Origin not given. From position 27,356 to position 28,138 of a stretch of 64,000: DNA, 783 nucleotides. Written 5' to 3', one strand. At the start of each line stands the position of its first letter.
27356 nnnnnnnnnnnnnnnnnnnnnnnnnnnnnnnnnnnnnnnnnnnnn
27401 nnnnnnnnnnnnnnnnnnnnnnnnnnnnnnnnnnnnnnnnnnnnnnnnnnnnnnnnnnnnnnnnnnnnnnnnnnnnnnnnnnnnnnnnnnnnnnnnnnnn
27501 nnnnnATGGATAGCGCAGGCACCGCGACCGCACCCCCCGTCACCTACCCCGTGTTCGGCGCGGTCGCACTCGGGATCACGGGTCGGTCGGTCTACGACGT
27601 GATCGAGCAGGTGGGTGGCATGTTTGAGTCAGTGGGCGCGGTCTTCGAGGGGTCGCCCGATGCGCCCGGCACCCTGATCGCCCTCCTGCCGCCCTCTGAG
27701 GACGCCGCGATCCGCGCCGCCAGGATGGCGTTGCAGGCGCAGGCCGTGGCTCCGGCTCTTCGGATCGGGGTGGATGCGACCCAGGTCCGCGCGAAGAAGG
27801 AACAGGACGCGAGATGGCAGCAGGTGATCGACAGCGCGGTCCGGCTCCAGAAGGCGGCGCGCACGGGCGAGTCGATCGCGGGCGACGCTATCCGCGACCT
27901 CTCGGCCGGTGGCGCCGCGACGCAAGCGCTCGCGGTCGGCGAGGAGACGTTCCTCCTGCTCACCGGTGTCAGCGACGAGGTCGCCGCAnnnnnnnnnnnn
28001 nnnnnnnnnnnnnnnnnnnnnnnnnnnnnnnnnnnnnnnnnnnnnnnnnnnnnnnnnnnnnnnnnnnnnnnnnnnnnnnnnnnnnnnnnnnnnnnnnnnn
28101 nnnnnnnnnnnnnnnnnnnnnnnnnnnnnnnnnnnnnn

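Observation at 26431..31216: PilT-like ATPase translationally coupled to a 1200-aa STAND NTPase with a dead cyclase domain; no other pilus genes nearby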

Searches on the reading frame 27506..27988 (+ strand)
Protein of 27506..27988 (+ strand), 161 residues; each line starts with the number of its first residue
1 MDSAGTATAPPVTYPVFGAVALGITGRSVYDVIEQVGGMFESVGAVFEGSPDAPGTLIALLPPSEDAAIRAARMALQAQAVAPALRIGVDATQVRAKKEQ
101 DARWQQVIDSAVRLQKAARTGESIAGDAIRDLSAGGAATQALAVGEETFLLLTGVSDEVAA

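Call 34: search_solved_structures(query=A2, max_evalue=10, show_alignments=2)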
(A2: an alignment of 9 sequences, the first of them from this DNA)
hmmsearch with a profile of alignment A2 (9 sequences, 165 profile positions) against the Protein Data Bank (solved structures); distinct sequences matched with E-value up to 10: 2.
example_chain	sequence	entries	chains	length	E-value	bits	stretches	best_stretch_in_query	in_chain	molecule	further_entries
6sir_A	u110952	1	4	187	0.42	13.8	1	44-148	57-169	Nucleotide cyclase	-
5oyh_A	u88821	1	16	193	0.56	13.4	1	48-148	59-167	Nucleotide cyclase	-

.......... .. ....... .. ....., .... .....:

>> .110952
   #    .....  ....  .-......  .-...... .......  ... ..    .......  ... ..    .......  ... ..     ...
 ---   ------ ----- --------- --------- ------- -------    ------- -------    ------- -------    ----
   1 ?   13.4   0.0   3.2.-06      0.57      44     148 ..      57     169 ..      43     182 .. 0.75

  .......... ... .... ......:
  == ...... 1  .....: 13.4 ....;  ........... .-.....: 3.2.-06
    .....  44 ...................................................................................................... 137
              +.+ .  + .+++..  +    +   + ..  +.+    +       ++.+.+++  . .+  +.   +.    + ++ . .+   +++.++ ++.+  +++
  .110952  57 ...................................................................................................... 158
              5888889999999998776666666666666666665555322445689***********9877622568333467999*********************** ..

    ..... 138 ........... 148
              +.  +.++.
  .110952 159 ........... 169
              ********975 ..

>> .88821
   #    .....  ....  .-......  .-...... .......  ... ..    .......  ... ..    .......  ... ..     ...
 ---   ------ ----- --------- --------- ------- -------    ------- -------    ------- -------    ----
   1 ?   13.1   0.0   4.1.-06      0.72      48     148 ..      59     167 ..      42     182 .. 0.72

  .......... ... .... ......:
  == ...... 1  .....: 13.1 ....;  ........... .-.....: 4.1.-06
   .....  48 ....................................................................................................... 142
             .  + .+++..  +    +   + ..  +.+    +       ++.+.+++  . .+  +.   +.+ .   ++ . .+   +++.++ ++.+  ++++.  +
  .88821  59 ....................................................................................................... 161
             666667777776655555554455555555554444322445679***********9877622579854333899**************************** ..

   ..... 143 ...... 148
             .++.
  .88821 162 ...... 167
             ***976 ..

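Call 40: predict_structure(alignment_id=A2)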
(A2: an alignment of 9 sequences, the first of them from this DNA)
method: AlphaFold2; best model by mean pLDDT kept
length: 161 residues; sequences in the alignment: 9
mean_pLDDT: 86.0   pTM: 0.81
mean pLDDT of the five models: 86.0, 59.0, 57.2, 55.0, 51.0
residues with pLDDT >= 90: 89; 70-90: 54; 50-70: 12; < 50: 6
segments of 3 or more residues with pLDDT < 50: 1-3
pLDDT, mean of each block of 10 residues (from residue 1): 50 81 93 90 80 87 90 94 96 85 89 95 94 89 90 77 44
secondary structure, 60 per line:
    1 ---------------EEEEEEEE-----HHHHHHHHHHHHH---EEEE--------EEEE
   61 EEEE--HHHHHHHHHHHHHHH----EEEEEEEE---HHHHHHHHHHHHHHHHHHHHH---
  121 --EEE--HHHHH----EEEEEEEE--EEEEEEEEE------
elements in order: E16-23 H29-41 E45-48 E57-64 H67-81 E86-93 H97-117 E123-125 H128-132 E137-144 E147-155

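Call 45: fold_search(model_id=the predicted structure, library=pdb)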
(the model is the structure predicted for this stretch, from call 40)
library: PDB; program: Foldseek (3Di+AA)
matches with E <= 10: 1191; with E <= 0.001: 62
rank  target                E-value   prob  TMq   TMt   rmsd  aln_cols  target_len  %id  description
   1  7yz9_A                8.8e-06  1.00  0.62  0.57   4.6       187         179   13  Structure of catalytic domain of Rv1625c bound to nanobody NB4 (released 2022-08-31)
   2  2w01_A                9.4e-06  1.00  0.60  0.49   6.4       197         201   12  Crystal structure of the guanylyl cyclase Cya2 (released 2008-09-30)
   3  6aob_A                1.1e-05  1.00  0.59  0.54   4.9       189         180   13  Crystal structure of non-canonical dimeric guanylyl cyclase domain of RhoGC fusion protein from the aquatic fungus Bla (released 2017-11-22)
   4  5oyh_O                1.1e-05  1.00  0.58  0.53   5.4       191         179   14  crystal structure of the catalytic core of a rhodopsin-guanylyl cyclase with converted specificity in complex with ATP (released 2018-06-06)
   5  5oyh_N                1.1e-05  1.00  0.58  0.52   5.4       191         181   14  crystal structure of the catalytic core of a rhodopsin-guanylyl cyclase with converted specificity in complex with ATP (released 2018-06-06)
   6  5oyh_P                1.3e-05  1.00  0.57  0.52   5.8       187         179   14  crystal structure of the catalytic core of a rhodopsin-guanylyl cyclase with converted specificity in complex with ATP (released 2018-06-06)
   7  6aoa                  1.5e-05  1.00  0.59  0.54   5.1       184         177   11  Monomeric crystal structure of the E497/C566D double mutant of the guanylyl cyclase domain of the RhoGC fusion protein f (released 2017-11-22)
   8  6sir_A                1.9e-05  1.00  0.57  0.51   5.6       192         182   14  Crystal structure of the guanylate cyclase domain of RhGC from Catenaria anguillulae in complex with GTP (released 2019-12-18)
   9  2w01_B                2.1e-05  1.00  0.55  0.46   6.9       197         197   13  Crystal structure of the guanylyl cyclase Cya2 (released 2008-09-30)
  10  5oyh_E                2.4e-05  1.00  0.57  0.51   5.4       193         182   14  crystal structure of the catalytic core of a rhodopsin-guanylyl cyclase with converted specificity in complex with ATP (released 2018-06-06)
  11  5oyh_K                2.6e-05  1.00  0.57  0.51   5.4       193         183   14  crystal structure of the catalytic core of a rhodopsin-guanylyl cyclase with converted specificity in complex with ATP (released 2018-06-06)
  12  5oyh_B                2.8e-05  1.00  0.58  0.52   5.4       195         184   14  crystal structure of the catalytic core of a rhodopsin-guanylyl cyclase with converted specificity in complex with ATP (released 2018-06-06)
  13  2w01_D                3.6e-05  1.00  0.60  0.50   5.8       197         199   12  Crystal structure of the guanylyl cyclase Cya2 (released 2008-09-30)
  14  5oyh_M                3.6e-05  1.00  0.58  0.53   5.4       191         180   14  crystal structure of the catalytic core of a rhodopsin-guanylyl cyclase with converted specificity in complex with ATP (released 2018-06-06)
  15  5oyh_D                3.6e-05  1.00  0.58  0.51   5.4       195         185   14  crystal structure of the catalytic core of a rhodopsin-guanylyl cyclase with converted specificity in complex with ATP (released 2018-06-06)
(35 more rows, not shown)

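Call 91: search_protein_representatives(alignment_id=A2)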
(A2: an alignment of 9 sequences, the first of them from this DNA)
Query: 9 sequences, 165 profile positions. Proteins with E-value up to 0.001 (for the whole library): 107; up to 1e-10: 16; up to 1e-30: 14. The best 107 are listed.
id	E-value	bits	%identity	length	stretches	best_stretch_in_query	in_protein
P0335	7.4e-77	273.3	-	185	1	2-164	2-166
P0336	1.4e-76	272.4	-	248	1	1-159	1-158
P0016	1.2e-75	269.4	-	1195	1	1-165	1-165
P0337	1.4e-72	259.4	-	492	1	1-165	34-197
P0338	2.5e-68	245.5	-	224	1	10-152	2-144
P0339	2.2e-61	223.0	-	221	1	1-132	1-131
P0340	2.2e-43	164.4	-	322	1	17-150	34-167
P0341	3.0e-42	160.7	-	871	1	18-147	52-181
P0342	6.5e-40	153.1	-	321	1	73-165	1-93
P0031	1.3e-39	152.1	-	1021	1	4-165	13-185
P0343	3.4e-39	150.8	-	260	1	19-152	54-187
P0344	8.2e-38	146.3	-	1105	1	19-152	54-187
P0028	5.9e-35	137.0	-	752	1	77-165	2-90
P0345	2.0e-34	135.3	-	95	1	1-94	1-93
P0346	1.2e-17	80.7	-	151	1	19-85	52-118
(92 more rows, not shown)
